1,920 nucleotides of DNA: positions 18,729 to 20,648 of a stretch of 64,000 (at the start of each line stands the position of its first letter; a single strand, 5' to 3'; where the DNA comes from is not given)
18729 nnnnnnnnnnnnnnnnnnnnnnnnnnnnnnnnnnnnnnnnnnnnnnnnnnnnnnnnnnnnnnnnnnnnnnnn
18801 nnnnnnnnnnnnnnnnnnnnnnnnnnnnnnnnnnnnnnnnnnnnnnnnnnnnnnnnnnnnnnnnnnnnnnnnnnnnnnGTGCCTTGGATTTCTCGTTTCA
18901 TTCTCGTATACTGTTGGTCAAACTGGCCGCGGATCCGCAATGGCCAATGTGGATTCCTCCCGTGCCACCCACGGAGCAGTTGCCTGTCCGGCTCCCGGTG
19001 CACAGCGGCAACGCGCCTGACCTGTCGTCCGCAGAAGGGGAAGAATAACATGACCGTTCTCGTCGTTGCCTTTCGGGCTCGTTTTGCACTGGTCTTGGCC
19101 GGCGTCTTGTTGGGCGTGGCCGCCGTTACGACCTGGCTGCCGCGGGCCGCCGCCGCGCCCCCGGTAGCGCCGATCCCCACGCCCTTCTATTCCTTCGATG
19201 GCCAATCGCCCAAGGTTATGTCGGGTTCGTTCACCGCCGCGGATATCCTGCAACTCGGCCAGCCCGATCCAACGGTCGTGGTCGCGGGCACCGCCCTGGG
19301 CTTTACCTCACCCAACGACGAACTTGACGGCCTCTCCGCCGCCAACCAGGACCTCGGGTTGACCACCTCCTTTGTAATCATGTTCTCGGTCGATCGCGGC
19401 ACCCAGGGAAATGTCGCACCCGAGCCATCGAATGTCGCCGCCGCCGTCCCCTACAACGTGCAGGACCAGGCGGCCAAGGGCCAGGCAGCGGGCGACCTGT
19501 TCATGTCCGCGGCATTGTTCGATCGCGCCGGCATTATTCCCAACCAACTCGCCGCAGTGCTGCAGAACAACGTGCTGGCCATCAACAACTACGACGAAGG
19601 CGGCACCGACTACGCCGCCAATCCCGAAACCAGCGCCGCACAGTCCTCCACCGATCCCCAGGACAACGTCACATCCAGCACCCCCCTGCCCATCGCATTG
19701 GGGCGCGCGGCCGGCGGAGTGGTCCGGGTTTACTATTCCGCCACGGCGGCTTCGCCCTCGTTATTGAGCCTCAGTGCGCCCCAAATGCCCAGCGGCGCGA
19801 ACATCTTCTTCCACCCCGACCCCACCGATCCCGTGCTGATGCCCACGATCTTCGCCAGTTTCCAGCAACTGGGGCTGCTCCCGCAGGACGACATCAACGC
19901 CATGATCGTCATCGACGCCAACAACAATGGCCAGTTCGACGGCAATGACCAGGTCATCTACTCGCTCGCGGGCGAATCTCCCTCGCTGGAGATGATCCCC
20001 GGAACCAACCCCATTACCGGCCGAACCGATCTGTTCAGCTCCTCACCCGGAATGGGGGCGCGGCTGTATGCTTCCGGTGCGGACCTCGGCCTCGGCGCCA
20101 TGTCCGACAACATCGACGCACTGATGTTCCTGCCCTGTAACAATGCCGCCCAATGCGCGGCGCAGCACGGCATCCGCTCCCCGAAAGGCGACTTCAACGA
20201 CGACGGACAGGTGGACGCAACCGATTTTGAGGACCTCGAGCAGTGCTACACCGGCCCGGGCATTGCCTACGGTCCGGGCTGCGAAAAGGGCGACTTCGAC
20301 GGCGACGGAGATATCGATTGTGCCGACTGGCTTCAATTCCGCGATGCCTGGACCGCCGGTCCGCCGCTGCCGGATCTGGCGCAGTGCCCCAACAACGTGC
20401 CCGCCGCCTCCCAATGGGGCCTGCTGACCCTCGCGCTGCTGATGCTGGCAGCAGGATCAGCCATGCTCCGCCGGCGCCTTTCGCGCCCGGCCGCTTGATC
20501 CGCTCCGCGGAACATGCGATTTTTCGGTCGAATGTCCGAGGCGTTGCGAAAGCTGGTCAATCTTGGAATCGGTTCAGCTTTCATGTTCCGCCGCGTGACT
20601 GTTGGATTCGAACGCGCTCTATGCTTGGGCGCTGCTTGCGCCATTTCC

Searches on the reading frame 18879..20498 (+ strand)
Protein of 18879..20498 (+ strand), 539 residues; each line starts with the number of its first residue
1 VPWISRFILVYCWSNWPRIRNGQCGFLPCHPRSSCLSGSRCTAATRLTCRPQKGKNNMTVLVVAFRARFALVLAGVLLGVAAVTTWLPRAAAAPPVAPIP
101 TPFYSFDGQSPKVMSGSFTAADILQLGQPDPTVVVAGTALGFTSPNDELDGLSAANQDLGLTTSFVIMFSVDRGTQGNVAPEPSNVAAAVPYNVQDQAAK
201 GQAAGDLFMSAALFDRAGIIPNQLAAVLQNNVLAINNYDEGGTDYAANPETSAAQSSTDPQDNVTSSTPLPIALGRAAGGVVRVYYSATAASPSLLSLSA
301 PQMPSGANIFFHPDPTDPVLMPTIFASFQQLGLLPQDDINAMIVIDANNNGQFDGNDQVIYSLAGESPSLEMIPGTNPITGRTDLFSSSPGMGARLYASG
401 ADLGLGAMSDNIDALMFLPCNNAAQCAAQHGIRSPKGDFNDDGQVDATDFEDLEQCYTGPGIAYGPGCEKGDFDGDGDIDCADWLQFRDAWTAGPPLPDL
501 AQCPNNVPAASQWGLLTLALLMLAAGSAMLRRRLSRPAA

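Call 15: search_protein_families(library=pfam, proteins=[window:18879-20498:+], max_evalue=0.001)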
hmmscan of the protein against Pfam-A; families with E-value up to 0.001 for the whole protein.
window:18879-20498:+ (539 aa): 1 family
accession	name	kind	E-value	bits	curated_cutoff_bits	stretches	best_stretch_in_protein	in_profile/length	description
PF00404.24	Dockerin_1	-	4.4e-05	24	22.9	1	436-485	1-50/57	Dockerin type I domain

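Call 42: search_protein_families(library=ncbifam, proteins=[window:18879-20498:+], max_evalue=0.01)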
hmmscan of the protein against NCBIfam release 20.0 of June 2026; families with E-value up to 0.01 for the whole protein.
window:18879-20498:+ (539 aa): 2 families
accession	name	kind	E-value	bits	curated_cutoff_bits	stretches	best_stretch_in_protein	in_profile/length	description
NF033207.2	midcut_by_XrtH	subfamily_domain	0.00037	20.6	45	1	504-537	34-68/175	midcut-by-XrtH protein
TIGR04174.1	IPTL_CTERM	subfamily_domain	0.003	17.8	20.5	1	507-533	1-27/27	IPTL-CTERM sorting domain-containing protein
